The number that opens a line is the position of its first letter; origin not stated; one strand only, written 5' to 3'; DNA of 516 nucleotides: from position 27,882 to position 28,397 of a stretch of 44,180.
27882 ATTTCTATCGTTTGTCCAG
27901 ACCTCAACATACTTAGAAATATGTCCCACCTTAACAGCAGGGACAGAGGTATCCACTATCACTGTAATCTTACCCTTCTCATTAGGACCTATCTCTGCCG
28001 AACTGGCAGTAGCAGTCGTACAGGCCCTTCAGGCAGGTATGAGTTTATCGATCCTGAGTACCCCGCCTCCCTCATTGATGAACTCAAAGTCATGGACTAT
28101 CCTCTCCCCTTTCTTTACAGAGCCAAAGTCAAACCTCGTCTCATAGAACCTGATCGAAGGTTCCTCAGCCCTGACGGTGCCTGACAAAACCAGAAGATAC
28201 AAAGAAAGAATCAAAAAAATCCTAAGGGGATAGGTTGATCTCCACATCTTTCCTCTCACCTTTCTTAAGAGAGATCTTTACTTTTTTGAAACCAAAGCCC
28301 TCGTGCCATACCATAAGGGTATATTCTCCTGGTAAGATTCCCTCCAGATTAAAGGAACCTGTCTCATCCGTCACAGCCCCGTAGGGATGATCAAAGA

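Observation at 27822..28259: In-frame TGA at the conserved Cys motif of a DUF1573 protein, followed by a stem-loop: candidate selenocysteine (UxxC)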

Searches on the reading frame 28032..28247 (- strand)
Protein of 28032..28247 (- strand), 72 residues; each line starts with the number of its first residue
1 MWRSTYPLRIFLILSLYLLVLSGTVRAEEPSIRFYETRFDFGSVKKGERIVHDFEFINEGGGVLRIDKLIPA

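Call 64: search_protein_representatives(protein=window:28032-28247:-)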
Query: 72 residues. Proteins with E-value up to 0.001 (for the whole library): 379; up to 1e-10: 29; up to 1e-30: 0. The best 150 are listed.
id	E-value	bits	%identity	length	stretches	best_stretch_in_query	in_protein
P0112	3.9e-30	118.8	37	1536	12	22-64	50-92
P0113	8.0e-28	111.5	36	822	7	27-64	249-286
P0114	1.9e-26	107.2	33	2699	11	29-68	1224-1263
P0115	1.0e-23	98.5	32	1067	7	18-70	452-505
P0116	8.7e-23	95.6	34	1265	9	22-64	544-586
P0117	1.3e-19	85.5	38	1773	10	30-64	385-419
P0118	1.0e-18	82.7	40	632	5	23-60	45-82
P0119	6.7e-18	80.1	63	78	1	14-72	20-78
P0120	2.0e-17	78.6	59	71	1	1-72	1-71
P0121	4.0e-17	77.6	37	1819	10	36-64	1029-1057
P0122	5.5e-17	77.2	38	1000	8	29-64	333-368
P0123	7.2e-17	76.8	35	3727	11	30-69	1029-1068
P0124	8.0e-16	73.5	37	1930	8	23-64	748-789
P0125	1.5e-15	72.7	35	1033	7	23-62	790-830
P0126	5.4e-15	70.9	34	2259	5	24-70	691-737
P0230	3.3e-06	43.1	45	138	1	12-71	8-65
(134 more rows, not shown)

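Call 77: find_homologous_proteins(query=P0230, max_evalue=0.00001)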
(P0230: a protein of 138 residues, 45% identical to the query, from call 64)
Query P0230 (138 aa): 51 proteins with E <= 0.00001 among 66 candidates.
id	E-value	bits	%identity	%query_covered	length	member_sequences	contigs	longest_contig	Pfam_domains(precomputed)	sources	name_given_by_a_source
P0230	5.2e-82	290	100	100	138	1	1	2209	PF07610.18,PF22544.3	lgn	-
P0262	5.3e-22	96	42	91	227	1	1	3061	PF15780.12,PF07610.18,PF22544.3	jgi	jgi:hypothetical protein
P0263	2.1e-21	94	43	91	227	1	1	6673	PF15780.12,PF07610.18,PF22544.3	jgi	jgi:hypothetical protein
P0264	2.9e-21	94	40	91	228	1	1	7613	PF15780.12,PF07610.18,PF22544.3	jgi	jgi:hypothetical protein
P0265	8.2e-20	89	39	91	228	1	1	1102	PF15780.12,PF07610.18,PF22544.3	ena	-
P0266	9.3e-20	89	40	91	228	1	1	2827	PF07610.18,PF22544.3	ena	-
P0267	2.2e-19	88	39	91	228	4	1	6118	PF07610.18,PF22544.3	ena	-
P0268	1.0e-18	86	38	91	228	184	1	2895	PF15780.12,PF07610.18,PF22544.3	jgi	jgi:hypothetical protein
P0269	4.2e-18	84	39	85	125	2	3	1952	PF07610.18,PF22544.3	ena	-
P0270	1.9e-17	82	41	91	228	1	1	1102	PF07610.18,PF22544.3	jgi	-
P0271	2.1e-17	81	40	90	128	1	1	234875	PF07610.18,PF22544.3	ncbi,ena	-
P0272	3.7e-17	81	40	90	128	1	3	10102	PF07610.18,PF22544.3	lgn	-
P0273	2.6e-16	78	42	90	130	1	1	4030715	PF07610.18,PF22544.3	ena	-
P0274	1.0e-14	73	45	73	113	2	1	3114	PF07610.18,PF22544.3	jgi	jgi:hypothetical protein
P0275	5.1e-14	70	39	75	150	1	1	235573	PF07610.18,PF22544.3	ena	-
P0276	1.1e-13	69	35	91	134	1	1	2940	PF07610.18,PF22544.3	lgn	-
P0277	2.2e-13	68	45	71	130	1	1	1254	PF07610.18,PF22544.3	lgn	-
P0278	4.6e-13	67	43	77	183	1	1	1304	PF07610.18,PF22544.3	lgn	-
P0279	7.0e-13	67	55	47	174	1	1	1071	PF07610.18,PF22544.3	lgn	-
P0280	1.9e-12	65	40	72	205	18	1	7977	PF07610.18,PF22544.3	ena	-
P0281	2.9e-12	65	42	61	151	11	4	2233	PF07610.18,PF22544.3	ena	-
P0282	3.6e-12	64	38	73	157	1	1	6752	PF07610.18,PF22544.3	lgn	-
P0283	4.3e-12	64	42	72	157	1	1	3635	PF07610.18,PF22544.3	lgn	-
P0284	4.5e-12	64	37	70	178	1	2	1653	PF07610.18,PF22544.3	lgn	-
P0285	4.6e-12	64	36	75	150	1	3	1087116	PF07610.18,PF22544.3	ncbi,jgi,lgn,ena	ncbi:MAG: DUF1573 domain-containing protein [Aureibaculum sp.]|jgi:hypothetical protein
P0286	8.8e-12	63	40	72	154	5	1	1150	PF07610.18,PF22544.3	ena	-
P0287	1.5e-11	63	40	78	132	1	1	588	PF07610.18,PF22544.3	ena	-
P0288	4.5e-11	61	38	72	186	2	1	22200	PF07610.18,PF22544.3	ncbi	-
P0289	4.9e-11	61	38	72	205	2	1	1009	PF07610.18,PF22544.3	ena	-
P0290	5.0e-11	61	38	72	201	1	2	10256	PF07610.18,PF22544.3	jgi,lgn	-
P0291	5.5e-11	61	38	72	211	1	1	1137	PF07610.18,PF22544.3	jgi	-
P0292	8.5e-11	60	48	50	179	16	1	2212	PF07610.18,PF22544.3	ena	-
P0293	8.9e-11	60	45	53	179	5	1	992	PF07610.18,PF22544.3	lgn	-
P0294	1.6e-10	59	38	72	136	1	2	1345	PF07610.18,PF22544.3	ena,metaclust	metaclust:\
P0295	1.9e-10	59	42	73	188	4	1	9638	PF07610.18,PF22544.3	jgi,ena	-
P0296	2.6e-10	59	48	49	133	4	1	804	PF07610.18,PF22544.3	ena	-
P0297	3.0e-10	58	38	75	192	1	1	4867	PF07610.18,PF22544.3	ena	-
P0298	7.4e-10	57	41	73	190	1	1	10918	PF07610.18,PF22544.3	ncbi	-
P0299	8.6e-10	57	38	72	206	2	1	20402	PF07610.18,PF22544.3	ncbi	-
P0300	9.1e-10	57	38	73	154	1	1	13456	PF07610.18,PF22544.3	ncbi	-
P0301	1.2e-9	56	38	78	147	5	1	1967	PF15780.12,PF07610.18,PF22544.3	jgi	jgi:hypothetical protein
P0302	1.5e-9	56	37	75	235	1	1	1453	PF15780.12,PF07610.18,PF22067.3,PF22544.3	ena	-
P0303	1.8e-9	56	41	66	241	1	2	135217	PF07610.18,PF22544.3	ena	-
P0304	1.8e-9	56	38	74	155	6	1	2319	PF07610.18,PF22544.3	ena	-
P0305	5.5e-9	54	31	75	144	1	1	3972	PF07610.18,PF22544.3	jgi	jgi:hypothetical protein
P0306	1.1e-8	53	36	62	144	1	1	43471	PF07610.18,PF22544.3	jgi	jgi:hypothetical protein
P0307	2.2e-8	52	35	71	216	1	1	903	PF07610.18,PF22544.3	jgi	jgi:hypothetical protein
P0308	2.8e-8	52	38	72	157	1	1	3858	PF07610.18,PF22544.3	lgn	-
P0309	5.9e-8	51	39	64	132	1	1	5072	PF07610.18,PF22544.3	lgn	-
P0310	6.0e-8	51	36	78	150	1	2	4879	PF07610.18,PF22544.3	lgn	-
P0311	1.4e-7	50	36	78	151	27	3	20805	PF07610.18,PF22544.3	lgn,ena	-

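Call 84: find_encoding_contigs(protein=P0271, flank=6000, max_places=2)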
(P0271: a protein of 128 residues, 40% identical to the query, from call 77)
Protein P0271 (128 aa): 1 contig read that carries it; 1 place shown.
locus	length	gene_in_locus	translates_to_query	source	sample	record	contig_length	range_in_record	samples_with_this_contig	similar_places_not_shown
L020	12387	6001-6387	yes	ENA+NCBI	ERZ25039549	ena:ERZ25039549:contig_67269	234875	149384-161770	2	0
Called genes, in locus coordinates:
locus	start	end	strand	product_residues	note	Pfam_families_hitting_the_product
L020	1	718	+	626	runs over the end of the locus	PF00004:AAA, PF07728:AAA_5 (faint), PF20720:nSTAND3 (weak), PF17862:AAA_lid_3, PF01434:Peptidase_M41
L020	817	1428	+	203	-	PF02589:LUD_dom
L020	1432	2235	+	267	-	PF01148:CTP_transf_1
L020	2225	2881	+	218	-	PF02666:PS_Dcarbxylase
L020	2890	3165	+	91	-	PF00887:ACBP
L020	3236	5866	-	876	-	PF00133:tRNA-synt_1, PF09334:tRNA-synt_1g, PF13603:tRNA-synt_1_2, PF08264:Anticodon_1, PF10458:Val_tRNA-synt_C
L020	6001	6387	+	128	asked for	PF22544:HYDIN_VesB_CFA65-like_Ig, PF07610:DUF1573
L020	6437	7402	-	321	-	PF00595:PDZ (weak), PF13180:PDZ_2, PF17820:PDZ_6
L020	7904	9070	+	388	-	PF00155:Aminotran_1_2, PF00266:Aminotran_5 (weak), PF01041:DegT_DnrJ_EryC1 (weak)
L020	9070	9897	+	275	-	PF01565:FAD_binding_4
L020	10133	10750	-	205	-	PF02469:Fasciclin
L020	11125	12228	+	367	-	PF13506:Glyco_transf_21, PF00535:Glycos_transf_2, PF10111:Glyco_tranf_2_2, PF13641:Glyco_tranf_2_3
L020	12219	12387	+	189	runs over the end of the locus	PF04542:Sigma70_r2, PF08281:Sigma70_r4_2, PF04545:Sigma70_r4 (faint)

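Call 85: predict_structure(alignment_id=A4)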
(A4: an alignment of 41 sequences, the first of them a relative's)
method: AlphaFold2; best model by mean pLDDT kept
length: 138 residues; sequences in the alignment: 41
mean_pLDDT: 87.4   pTM: 0.73
mean pLDDT of the five models: 87.4, 86.9, 85.3, 85.2, 85.0
residues with pLDDT >= 90: 100; 70-90: 6; 50-70: 28; < 50: 4
segments of 3 or more residues with pLDDT < 50: none
pLDDT, mean of each block of 10 residues (from residue 1): 59 62 93 97 97 97 93 96 98 94 98 98 81 52
secondary structure, 60 per line:
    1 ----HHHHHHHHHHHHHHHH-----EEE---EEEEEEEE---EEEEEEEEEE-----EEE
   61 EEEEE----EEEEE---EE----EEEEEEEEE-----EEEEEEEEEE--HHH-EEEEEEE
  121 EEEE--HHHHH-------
elements in order: H5-20 E26-28 E32-39 E43-52 E58-65 E70-74 E84-92 E98-107 E114-124 H127-131

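Call 87: fold_search(model_id=the predicted structure, library=pdb)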
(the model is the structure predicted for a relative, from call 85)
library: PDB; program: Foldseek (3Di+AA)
matches with E <= 10: 1950; with E <= 0.001: 81
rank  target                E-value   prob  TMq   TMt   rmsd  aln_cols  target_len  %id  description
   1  3qbt_F                7.4e-08  1.00  0.59  0.59   6.4       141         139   17  Crystal structure of OCRL1 540-678 in complex with Rab8a:GppNHp (released 2011-03-23)
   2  2qsv                  1.6e-07  1.00  0.65  0.42   1.4       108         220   19  Crystal structure of protein of unknown function from Porphyromonas gingivalis W83 (released 2007-09-25)
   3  2e6j_MODEL_1_A        2.9e-07  1.00  0.61  0.74   2.8       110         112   21  Solution structure of the C-terminal PapD-like domain from human HYDIN protein (released 2007-07-03)
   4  7som_J                3.2e-07  1.00  0.64  0.15   7.4       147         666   10  Ciliary C2 central pair apparatus isolated from Chlamydomonas reinhardtii (released 2022-04-13)
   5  6bqm                  9.4e-07  1.00  0.55  0.19   9.2       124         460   14  Secreted serine protease VesC from Vibrio cholerae (released 2018-11-28)
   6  3qbt_B                1.4e-06  1.00  0.57  0.60   4.6       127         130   18  Crystal structure of OCRL1 540-678 in complex with Rab8a:GppNHp (released 2011-03-23)
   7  7n6g_3J               1.7e-06  1.00  0.61  0.24   2.1       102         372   18  C1 of central pair (released 2022-05-18)
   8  9ijj_L                2.1e-06  1.00  0.62  0.39   3.3       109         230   11  In situ structure of the central apparatus in mouse sperm axoneme. (released 2025-06-04)
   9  9ijj_C                2.3e-06  1.00  0.63  0.10   2.8       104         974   17  In situ structure of the central apparatus in mouse sperm axoneme. (released 2025-06-04)
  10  7sqc_F0               3.6e-06  1.00  0.64  0.30   2.0       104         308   19  Ciliary C1 central pair apparatus isolated from Chlamydomonas reinhardtii (released 2022-04-13)
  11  7sqc_F1               4.2e-06  1.00  0.62  0.19   2.5       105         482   18  Ciliary C1 central pair apparatus isolated from Chlamydomonas reinhardtii (released 2022-04-13)
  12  9ijj_E                4.2e-06  1.00  0.60  0.18   3.0       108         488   19  In situ structure of the central apparatus in mouse sperm axoneme. (released 2025-06-04)
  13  4lk4                  5.9e-06  1.00  0.59  0.26   9.5       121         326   17  Structure of Vibrio cholerae VesB protease (released 2014-02-05)
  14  7som_D                7.3e-06  1.00  0.63  0.06   2.2       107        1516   15  Ciliary C2 central pair apparatus isolated from Chlamydomonas reinhardtii (released 2022-04-13)
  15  7n6g_3K               8.6e-06  1.00  0.60  0.24   2.2       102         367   18  C1 of central pair (released 2022-05-18)
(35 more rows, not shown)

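Call 89: search_protein_families(library=ncbifam, proteins=[P0230], max_evalue=0.001)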
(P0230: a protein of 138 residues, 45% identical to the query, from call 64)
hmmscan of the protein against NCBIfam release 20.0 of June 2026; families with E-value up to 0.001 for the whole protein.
P0230 (138 aa): 2 families
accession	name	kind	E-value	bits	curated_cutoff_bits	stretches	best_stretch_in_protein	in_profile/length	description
NF041425.1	OS_HP2_seleno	subfamily_domain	3.9e-24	84.9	100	1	29-123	2-97/98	OS_HP2 family (seleno)protein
NF012200.0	choice_anch_D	domain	2.5e-08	34.4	45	1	24-111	15-107/108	choice-of-anchor D domain-containing protein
